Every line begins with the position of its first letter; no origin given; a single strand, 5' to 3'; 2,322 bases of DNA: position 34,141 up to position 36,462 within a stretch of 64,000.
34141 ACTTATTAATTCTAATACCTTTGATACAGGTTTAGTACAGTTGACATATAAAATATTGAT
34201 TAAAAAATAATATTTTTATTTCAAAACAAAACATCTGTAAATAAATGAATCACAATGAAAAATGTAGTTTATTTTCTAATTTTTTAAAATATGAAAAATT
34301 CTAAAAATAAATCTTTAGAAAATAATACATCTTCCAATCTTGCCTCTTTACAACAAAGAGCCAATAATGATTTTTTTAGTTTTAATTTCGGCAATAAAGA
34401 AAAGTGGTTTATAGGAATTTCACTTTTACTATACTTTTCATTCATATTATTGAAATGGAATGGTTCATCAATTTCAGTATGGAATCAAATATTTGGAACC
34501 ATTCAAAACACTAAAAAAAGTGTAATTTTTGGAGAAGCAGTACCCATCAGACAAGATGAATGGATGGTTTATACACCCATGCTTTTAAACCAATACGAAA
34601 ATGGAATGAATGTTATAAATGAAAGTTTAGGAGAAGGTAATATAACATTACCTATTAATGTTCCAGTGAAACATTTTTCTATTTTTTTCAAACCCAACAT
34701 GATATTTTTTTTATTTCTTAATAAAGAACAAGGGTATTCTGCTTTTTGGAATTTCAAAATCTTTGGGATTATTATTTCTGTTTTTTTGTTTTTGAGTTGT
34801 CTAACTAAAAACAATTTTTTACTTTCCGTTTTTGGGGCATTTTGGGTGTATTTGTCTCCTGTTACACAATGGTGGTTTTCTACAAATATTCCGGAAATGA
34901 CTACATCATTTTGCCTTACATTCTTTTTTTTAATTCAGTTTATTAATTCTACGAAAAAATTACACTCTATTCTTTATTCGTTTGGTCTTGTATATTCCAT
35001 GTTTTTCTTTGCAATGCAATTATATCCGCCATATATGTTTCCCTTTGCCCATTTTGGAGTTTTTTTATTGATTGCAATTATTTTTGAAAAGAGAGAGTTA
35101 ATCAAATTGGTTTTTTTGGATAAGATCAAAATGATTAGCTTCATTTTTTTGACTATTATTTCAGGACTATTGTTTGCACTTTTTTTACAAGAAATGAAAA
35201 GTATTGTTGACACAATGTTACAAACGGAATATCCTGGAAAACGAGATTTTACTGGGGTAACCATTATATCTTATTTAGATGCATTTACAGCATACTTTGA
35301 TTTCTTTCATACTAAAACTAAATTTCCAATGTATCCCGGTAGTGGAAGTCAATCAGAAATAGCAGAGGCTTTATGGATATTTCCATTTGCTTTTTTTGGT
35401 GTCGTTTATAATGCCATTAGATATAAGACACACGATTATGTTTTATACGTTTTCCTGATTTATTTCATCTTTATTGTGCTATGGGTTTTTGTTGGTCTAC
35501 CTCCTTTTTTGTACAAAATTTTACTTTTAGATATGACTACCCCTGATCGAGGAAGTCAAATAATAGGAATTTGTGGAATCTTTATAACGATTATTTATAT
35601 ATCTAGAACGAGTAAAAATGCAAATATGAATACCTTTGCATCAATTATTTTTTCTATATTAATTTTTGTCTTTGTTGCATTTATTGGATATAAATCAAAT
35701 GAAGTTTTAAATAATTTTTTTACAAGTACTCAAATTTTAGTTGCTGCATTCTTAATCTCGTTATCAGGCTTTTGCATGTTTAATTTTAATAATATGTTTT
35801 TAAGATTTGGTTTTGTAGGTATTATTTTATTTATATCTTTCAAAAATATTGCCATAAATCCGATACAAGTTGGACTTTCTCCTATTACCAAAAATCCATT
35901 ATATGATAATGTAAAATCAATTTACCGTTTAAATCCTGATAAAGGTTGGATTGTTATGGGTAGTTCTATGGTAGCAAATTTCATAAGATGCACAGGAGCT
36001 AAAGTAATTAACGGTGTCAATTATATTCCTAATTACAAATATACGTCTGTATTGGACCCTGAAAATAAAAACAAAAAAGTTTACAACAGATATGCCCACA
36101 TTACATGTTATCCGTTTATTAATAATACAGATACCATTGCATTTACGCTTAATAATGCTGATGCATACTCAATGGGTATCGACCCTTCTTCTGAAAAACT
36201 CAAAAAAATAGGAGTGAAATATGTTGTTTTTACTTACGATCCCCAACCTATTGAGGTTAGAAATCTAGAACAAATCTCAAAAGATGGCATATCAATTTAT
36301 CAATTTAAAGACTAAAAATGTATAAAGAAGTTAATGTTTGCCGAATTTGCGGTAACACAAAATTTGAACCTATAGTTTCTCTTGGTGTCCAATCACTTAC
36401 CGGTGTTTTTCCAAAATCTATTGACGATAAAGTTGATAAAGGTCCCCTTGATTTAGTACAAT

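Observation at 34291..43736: Paralogous ~670-aa polytopic proteins with a conserved R-x-D-E-W first loop and a conserved C-terminal soluble domain: candidate novel GT-C family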

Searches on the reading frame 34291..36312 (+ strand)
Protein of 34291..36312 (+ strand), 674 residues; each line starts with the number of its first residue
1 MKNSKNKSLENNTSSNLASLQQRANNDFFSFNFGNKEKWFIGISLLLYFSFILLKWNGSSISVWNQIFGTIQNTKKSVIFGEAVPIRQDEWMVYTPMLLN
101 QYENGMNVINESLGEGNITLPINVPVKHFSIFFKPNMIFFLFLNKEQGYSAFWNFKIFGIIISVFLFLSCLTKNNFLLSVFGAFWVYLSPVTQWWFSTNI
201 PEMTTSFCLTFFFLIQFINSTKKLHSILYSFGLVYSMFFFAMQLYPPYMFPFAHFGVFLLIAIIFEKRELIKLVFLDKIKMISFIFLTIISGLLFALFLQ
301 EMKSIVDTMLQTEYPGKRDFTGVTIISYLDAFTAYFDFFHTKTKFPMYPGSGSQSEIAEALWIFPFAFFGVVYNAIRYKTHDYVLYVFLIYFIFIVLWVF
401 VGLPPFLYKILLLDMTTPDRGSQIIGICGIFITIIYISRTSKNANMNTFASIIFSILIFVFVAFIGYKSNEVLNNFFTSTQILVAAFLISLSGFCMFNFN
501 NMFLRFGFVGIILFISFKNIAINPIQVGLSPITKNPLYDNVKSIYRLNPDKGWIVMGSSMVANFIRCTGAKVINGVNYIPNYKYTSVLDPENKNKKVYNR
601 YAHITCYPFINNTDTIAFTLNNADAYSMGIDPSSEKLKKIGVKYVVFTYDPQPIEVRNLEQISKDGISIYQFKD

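Call 5: search_protein_families(library=pfam, proteins=[window:34291-36312:+], max_evalue=1)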
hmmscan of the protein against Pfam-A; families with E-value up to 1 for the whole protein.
window:34291-36312:+ (674 aa): 3 families
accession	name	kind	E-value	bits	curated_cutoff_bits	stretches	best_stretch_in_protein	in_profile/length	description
PF24677.1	DUF7657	-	2.7e-95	319.9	26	1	38-438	1-400/401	Domain of unknown function (DUF7657)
PF24672.1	DUF7654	-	2.2e-32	112.1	27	1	531-672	1-141/145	Domain of unknown function (DUF7654)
PF03779.20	SPW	-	0.15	13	31.5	0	426-486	32-92/93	SPW repeat domain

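Call 6: search_protein_families(library=ncbifam, proteins=[window:34291-36312:+], max_evalue=1)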
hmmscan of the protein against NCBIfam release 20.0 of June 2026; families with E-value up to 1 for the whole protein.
window:34291-36312:+ (674 aa): 0 families

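Call 11: search_solved_structures(query=window:34291-36312:+, max_evalue=10)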
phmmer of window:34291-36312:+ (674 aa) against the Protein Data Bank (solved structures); distinct sequences matched with E-value up to 10: 1.
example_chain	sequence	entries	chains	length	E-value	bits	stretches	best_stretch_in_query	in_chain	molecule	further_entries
5mr1_A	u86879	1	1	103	0.008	18.1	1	172-242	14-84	Interactor protein for cytohesin exchange factors 1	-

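Call 12: find_homologous_proteins(query=window:34291-36312:+, max_evalue=0.00001)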
Query window:34291-36312:+ (674 aa): 12 proteins with E <= 0.00001 among 8000 candidates.
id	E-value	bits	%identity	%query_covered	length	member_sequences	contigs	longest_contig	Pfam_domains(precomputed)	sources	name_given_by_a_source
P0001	0.0e+0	1503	100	100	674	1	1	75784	PF24672.2,PF24677.2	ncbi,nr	ncbi:MAG: hypothetical protein SFY32_03830 [Bacteroidota bacterium]|nr:hypothetical protein [Bactero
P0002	1.3e-98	350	32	98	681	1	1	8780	PF24672.2,PF24677.2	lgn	-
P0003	4.9e-86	308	31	97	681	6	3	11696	PF24672.2,PF24677.2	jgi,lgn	jgi:hypothetical protein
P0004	8.2e-85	304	31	100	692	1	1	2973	PF24672.2,PF24677.2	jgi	jgi:hypothetical protein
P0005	8.7e-85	304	33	93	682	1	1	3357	PF24672.2,PF24677.2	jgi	jgi:hypothetical protein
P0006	1.6e-84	303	33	93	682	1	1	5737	PF24672.2,PF24677.2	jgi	jgi:hypothetical protein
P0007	7.6e-83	297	31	92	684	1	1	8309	PF24672.2,PF24677.2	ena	-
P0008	1.6e-78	283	30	92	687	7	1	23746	PF24672.2,PF24677.2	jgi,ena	-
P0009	2.8e-78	282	30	92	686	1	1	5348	PF24672.2,PF24677.2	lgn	-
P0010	5.6e-42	162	27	97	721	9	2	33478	PF24672.2,PF24677.2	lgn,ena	-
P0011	1.7e-40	158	27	94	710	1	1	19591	PF24672.2,PF24677.2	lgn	-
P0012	3.6e-31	127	24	92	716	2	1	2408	PF24672.2,PF24677.2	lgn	-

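Call 19: predict_structure(alignment_id=A1)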
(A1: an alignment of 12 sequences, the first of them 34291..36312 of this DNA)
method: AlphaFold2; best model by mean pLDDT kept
length: 674 residues; sequences in the alignment: 12
mean_pLDDT: 77.2   pTM: 0.83
mean pLDDT of the five models: 77.2, 75.4, 72.9, 72.4, 70.5
residues with pLDDT >= 90: 152; 70-90: 365; 50-70: 99; < 50: 58
segments of 3 or more residues with pLDDT < 50: 1-28, 75-81, 319-321, 341-356
pLDDT, mean of each block of 10 residues (from residue 1): 32 42 48 79 96 89 76 45 65 88 91 81 85 91 94 92 93 85 84 70 90 87 85 91 77 84 79 75 86 87 78 56 52 53 41 48 68 74 81 81 75 72 77 80 63 80 71 65 77 77 77 73 77 90 90 91 92 85 85 75 86 78 77 90 93 92 87 85
secondary structure, 60 per line:
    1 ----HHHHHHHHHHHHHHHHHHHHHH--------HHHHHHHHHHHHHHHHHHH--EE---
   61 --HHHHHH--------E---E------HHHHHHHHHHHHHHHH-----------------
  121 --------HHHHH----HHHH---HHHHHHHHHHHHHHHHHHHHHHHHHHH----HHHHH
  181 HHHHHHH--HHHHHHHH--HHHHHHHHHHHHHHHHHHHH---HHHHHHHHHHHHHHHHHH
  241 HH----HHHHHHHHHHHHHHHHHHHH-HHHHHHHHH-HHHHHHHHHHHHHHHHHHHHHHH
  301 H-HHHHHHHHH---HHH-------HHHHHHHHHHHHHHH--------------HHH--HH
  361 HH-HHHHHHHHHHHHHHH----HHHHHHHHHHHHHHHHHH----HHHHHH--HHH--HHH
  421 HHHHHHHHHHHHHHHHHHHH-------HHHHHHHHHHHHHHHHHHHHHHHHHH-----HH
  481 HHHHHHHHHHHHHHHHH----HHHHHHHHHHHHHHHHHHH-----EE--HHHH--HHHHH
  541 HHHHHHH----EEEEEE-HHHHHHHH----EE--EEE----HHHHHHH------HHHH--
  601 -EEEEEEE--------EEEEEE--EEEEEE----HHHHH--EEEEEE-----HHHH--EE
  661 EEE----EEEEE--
elements in order (helices of 4 or more, strands of 3 or more residues): H5-26 H35-53 H63-68 H88-103 H129-133 H138-141 H145-171 H176-187 H190-197 H200-219 H223-242 H247-266 H268-276 H278-301 H303-311 H325-339 H359-362 H364-378 H383-400 H405-410 H418-440 H448-473 H479-497 H502-520 H530-533 H536-547 E552-557 H559-566 E575-577 H582-588 H595-598 E602-608 E617-622 E625-630 H635-639 E642-647 H653-656 E659-663 E668-672

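Call 21: search_protein_representatives(alignment_id=A1)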
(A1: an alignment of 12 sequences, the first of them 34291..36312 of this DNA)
Query: 12 sequences, 686 profile positions. Proteins with E-value up to 0.001 (for the whole library): 3940; up to 1e-10: 3337; up to 1e-30: 2323. The best 150 are listed.
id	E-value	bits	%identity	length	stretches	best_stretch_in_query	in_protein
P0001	6.9e-249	844.1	-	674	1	24-685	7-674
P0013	1.1e-248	843.5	-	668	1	29-685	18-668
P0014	5.6e-243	824.6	-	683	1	1-685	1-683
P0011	3.2e-224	762.6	-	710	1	1-685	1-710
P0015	1.3e-199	681.2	-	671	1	24-685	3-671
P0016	5.1e-191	652.9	-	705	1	43-685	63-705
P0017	4.2e-188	643.2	-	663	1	34-685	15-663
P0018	1.4e-187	641.5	-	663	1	32-685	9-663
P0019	1.2e-186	638.4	-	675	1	34-685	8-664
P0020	8.1e-185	632.4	-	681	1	17-682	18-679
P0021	5.0e-181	619.8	-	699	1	43-685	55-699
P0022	3.1e-180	617.2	-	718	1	5-685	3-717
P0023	4.4e-179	613.4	-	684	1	2-685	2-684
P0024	2.6e-178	610.9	-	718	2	29-448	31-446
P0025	1.1e-177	608.8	-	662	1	28-682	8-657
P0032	2.0e-172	591.4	-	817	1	34-671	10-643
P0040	5.5e-168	576.7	-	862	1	34-675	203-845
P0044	8.4e-165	566.2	-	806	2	41-448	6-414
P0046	2.9e-164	564.5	-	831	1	9-663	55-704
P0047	1.0e-163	562.6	-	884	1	40-683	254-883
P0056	1.4e-160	552.3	-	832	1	24-685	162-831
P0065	1.9e-155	535.3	-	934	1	41-685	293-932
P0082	2.3e-149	515.2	-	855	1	49-662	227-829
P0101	8.4e-146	503.4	-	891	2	38-666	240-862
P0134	2.2e-140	485.5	-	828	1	43-675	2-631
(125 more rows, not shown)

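Call 23: search_protein_families(library=pfam, proteins=[P0040, P0047, P0065, P0056, P0082, P0101, P0032, P0044, P0046, P0134], max_evalue=0.001)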
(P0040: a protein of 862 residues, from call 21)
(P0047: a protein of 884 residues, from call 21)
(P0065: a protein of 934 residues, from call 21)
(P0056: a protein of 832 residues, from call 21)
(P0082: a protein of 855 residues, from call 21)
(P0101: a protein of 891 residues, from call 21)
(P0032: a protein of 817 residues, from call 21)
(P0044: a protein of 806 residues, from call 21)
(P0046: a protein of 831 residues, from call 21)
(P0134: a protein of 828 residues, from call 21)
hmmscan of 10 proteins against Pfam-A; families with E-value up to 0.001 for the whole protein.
P0040 (862 aa): 2 families
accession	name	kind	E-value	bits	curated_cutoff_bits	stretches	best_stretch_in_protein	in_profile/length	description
PF24677.1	DUF7657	-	2.4e-116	389.2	26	1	227-622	3-400/401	Domain of unknown function (DUF7657)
PF24672.1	DUF7654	-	2.2e-26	92.7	27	1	713-855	2-141/145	Domain of unknown function (DUF7654)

P0047 (884 aa): 2 families
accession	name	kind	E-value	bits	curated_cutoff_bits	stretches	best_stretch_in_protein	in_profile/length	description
PF24677.1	DUF7657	-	1.5e-120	403.1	26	1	262-654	3-400/401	Domain of unknown function (DUF7657)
PF24672.1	DUF7654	-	1e-41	142.4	27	1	744-883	2-141/145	Domain of unknown function (DUF7654)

P0065 (934 aa): 2 families
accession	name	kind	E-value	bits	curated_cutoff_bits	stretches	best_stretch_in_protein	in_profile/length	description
PF24677.1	DUF7657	-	2.5e-82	277.2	26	1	303-696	1-400/401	Domain of unknown function (DUF7657)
PF24672.1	DUF7654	-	1.4e-30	106.3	27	1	792-932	2-143/145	Domain of unknown function (DUF7654)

P0056 (832 aa): 2 families
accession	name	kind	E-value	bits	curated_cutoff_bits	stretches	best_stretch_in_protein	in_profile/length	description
PF24677.1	DUF7657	-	9.2e-123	410.4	26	1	206-602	2-400/401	Domain of unknown function (DUF7657)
PF24672.1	DUF7654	-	5.9e-41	140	27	1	690-831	2-143/145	Domain of unknown function (DUF7654)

P0082 (855 aa): 2 families
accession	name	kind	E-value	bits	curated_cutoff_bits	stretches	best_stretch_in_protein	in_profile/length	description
PF24677.1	DUF7657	-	3e-109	365.9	26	1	234-622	7-400/401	Domain of unknown function (DUF7657)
PF24672.1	DUF7654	-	1.1e-24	87.2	27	1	711-830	3-118/145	Domain of unknown function (DUF7654)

P0101 (891 aa): 2 families
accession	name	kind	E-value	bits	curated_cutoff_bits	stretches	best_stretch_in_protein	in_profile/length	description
PF24677.1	DUF7657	-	3.3e-110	369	26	1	254-648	3-400/401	Domain of unknown function (DUF7657)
PF24672.1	DUF7654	-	5.1e-28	98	27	1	740-862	3-121/145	Domain of unknown function (DUF7654)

P0032 (817 aa): 2 families
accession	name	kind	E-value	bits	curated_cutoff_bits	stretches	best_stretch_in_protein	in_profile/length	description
PF24677.1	DUF7657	-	1.3e-119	400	26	1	29-425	2-400/401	Domain of unknown function (DUF7657)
PF24672.1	DUF7654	-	1.7e-26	93.1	27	1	514-654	2-138/145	Domain of unknown function (DUF7654)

P0044 (806 aa): 2 families
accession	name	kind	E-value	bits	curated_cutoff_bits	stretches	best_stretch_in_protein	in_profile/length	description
PF24677.1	DUF7657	-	3.8e-118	395.1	26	1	18-412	4-400/401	Domain of unknown function (DUF7657)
PF24672.1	DUF7654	-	3.4e-25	88.8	27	1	536-676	3-140/145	Domain of unknown function (DUF7654)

P0046 (831 aa): 3 families
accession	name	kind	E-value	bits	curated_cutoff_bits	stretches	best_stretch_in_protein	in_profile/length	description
PF24677.1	DUF7657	-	5.2e-111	371.7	26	1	99-492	3-399/401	Domain of unknown function (DUF7657)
PF24672.1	DUF7654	-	2.1e-26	92.7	27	1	584-706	2-120/145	Domain of unknown function (DUF7654)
PF14559.12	TPR_19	-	3.2e-05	24.6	25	1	767-814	4-51/68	Tetratricopeptide repeat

P0134 (828 aa): 2 families
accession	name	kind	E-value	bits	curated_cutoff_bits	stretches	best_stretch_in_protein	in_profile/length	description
PF24677.1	DUF7657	-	4.9e-97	325.6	26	1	9-409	1-400/401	Domain of unknown function (DUF7657)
PF24672.1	DUF7654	-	4.7e-29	101.4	27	1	500-641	2-141/145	Domain of unknown function (DUF7654)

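Call 24: fold_search(model_id=the predicted structure, library=pdb)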
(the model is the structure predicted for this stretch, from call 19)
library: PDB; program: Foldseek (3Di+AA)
matches with E <= 10: 142; with E <= 0.001: 0
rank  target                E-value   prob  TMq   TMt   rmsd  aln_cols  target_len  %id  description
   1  8agc_A                1.6e-03  1.00  0.33  0.32  12.7       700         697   12  Structure of yeast oligosaccharylransferase complex with lipid-linked oligosaccharide and non-acceptor peptide bound (released 2022-12-07)
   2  6gxc_A                6.2e-03  1.00  0.35  0.34  11.3       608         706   10  Bacterial oligosaccharyltransferase PglB in complex with an inhibitory peptide and a reactive lipid-linked oligosaccha (released 2018-11-14)
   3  6ezn_F                1.1e-02  1.00  0.36  0.37  14.0       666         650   12  Cryo-EM structure of the yeast oligosaccharyltransferase (OST) complex (released 2018-01-17)
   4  5f15                  1.3e-02  1.00  0.36  0.42  11.6       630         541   10  Crystal Structure of ArnT from Cupriavidus metallidurans bound to Undecaprenyl phosphate (released 2016-02-17)
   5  5ezm                  1.4e-02  1.00  0.41  0.48  11.5       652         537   11  Crystal Structure of ArnT from Cupriavidus metallidurans in the apo state (released 2016-02-17)
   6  5ogl_A                2.0e-02  1.00  0.35  0.34  12.0       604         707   10  Structure of bacterial oligosaccharyltransferase PglB in complex with an acceptor peptide and an lipid-linked oligosac (released 2017-10-25)
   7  6c26_A                3.5e-02  0.99  0.36  0.37  16.2       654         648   10  The Cryo-EM structure of a eukaryotic oligosaccharyl transferase complex (released 2018-01-31)
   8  6ftg_5                8.2e-02  0.93  0.36  0.38  18.7       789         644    8  Subtomogram average of OST-containing ribosome-translocon complexes from canine rough microsomal membranes (released 2018-03-21)
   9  7bvh_A                1.0e-01  0.96  0.32  0.23  15.9       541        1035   10  Crystal structure of arabinosyltransferase EmbC2-AcpM2 complex from Mycobacterium smegmatis complexed with di-arabinos (released 2020-04-29)
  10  3rce_A                1.1e-01  0.98  0.36  0.36  11.0       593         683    9  Bacterial oligosaccharyltransferase PglB (released 2011-06-15)
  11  6w98_A                1.1e-01  0.97  0.37  0.22  12.2       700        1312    9  Single-Particle Cryo-EM Structure of Arabinofuranosyltransferase AftD from Mycobacteria (released 2020-05-13)
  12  6wby                  2.3e-01  0.89  0.36  0.22  11.8       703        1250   11  Single-Particle Cryo-EM Structure of Arabinofuranosyltransferase AftD from Mycobacteria, Mutant R1389S Class 2 (released 2020-05-13)
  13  8jtt                  3.1e-01  0.10  0.11  0.15  24.4       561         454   13  hOCT1 in complex with metformin in outward occluded conformation (released 2024-03-27)
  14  7d5p_A                6.6e-01  0.08  0.10  0.13  25.7       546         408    9  Structure of NorC transporter in an outward-open conformation in complex with a single-chain Indian camelid antibody (released 2021-06-09)
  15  7qe5_A                1.0e+00  0.03  0.09  0.09  28.2       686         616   13  Structure of the membrane domains of the sialic acid TRAP transporter HiSiaQM from Haemophilus influenzae (released 2022-07-27)
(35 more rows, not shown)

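Call 26: search_solved_structures(query=A1, max_evalue=10, show_alignments=2)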
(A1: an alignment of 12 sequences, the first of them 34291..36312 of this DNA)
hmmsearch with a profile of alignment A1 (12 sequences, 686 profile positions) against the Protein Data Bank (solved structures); distinct sequences matched with E-value up to 10: 0.

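Call 30: find_related_loci(query=A1, collection=genome_contigs, flank=6000)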
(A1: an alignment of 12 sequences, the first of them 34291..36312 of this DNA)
Query A1 (674 aa) in genome_contigs; peptide patterns used: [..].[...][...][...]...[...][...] (x = any residue, [..] = any of these).
65 stretches matched a pattern; 51 encode a relative of the query (tblastn E <= 1e-3); 51 distinct loci.
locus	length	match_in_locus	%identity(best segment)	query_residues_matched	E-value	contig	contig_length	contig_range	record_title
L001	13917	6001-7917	33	33-674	1e-92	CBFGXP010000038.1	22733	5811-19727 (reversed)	MAG TPA_asm: uncultured bacterium isolate SRR32277365_metabat2_26 genome assembly, contig: ERZ27320638.222, whole genome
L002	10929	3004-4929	32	32-674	3e-92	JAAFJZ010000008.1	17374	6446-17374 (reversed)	MAG: Cytophagales bacterium isolate bin37.metabat.b11b12b14.043 WN_Cytophagales_17_scaffold_8, whole genome shotgun sequ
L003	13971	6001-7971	34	19-674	7e-111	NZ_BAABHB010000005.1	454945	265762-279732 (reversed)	Nibrella viscosa strain JCM 17925 sequence05, whole genome shotgun sequence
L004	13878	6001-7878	32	54-674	2e-83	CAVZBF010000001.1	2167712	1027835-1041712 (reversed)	MAG: uncultured Bacteroidetes bacterium isolate MFD09212.bin.2.196 genome assembly, contig: contig_1080, whole genome sh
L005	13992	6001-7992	35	7-671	1e-100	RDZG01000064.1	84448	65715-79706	MAG: Bacteroidetes bacterium isolate PH2015_06S_32_163 PH2015_06S_scaffold_254, whole genome shotgun sequence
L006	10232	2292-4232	31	33-674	4e-83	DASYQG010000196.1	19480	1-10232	MAG TPA_asm: Chitinophagaceae bacterium isolate SMAG_U4479 k141_1041537, whole genome shotgun sequence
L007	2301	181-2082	31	32-666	9e-86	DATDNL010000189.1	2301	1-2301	MAG TPA_asm: Flavisolibacter sp. isolate SMAG_U436 k141_986154, whole genome shotgun sequence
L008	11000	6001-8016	31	10-674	3e-81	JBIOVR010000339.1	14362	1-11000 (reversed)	MAG: Chitinophagaceae bacterium isolate MAG103 k127_3614845, whole genome shotgun sequence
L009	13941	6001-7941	30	33-674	2e-80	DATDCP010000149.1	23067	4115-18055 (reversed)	MAG TPA_asm: Chitinophagaceae bacterium isolate SMAG_U151 k141_1878826, whole genome shotgun sequence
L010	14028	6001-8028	30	6-674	1e-74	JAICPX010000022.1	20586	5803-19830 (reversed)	MAG: Chitinophagaceae bacterium isolate TY_HY_2_bin.2 k141_5082520_length_20586_cov_8.0000, whole genome shotgun sequenc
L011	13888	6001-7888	31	33-657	4e-70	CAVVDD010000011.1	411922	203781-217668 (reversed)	MAG: uncultured Bacteroidetes bacterium isolate MFD02242.bin.2.115 genome assembly, contig: contig_5733, whole genome sh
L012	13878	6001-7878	34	49-674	4e-108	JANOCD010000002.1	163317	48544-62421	MAG: Cytophagales bacterium isolate VAR_17_metabat_49 VAR_17_k141_627714, whole genome shotgun sequence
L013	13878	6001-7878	25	51-673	2e-50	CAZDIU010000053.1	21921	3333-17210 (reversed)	MAG TPA_asm: uncultured Desulfobacterales bacterium isolate binchicken_co168_310 genome assembly, contig: NODE_4246_leng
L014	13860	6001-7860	25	51-671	2e-47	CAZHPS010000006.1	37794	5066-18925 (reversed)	MAG TPA_asm: uncultured Desulfobacterales bacterium isolate binchicken_co113_226 genome assembly, contig: NODE_1178_leng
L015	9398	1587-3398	26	43-650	3e-47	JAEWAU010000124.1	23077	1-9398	MAG: Bacillota bacterium isolate OH_PBB_220 k127_1429538, whole genome shotgun sequence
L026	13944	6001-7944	25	35-674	3e-40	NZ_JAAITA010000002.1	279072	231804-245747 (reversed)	Blautia hansenii strain MSK.15.26 NODE_2_length_279072_cov_56.9799, whole genome shotgun sequence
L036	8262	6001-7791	27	52-673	3e-35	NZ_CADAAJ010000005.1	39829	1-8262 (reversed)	MAG: uncultured Methanobrevibacter sp. isolate RUG13115, whole genome shotgun sequence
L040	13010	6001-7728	26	57-645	3e-46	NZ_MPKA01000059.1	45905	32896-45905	Dubosiella newyorkensis strain NYU-BL-A4 NODE_16_length_45905_cov_174.005_ID_31, whole genome shotgun sequence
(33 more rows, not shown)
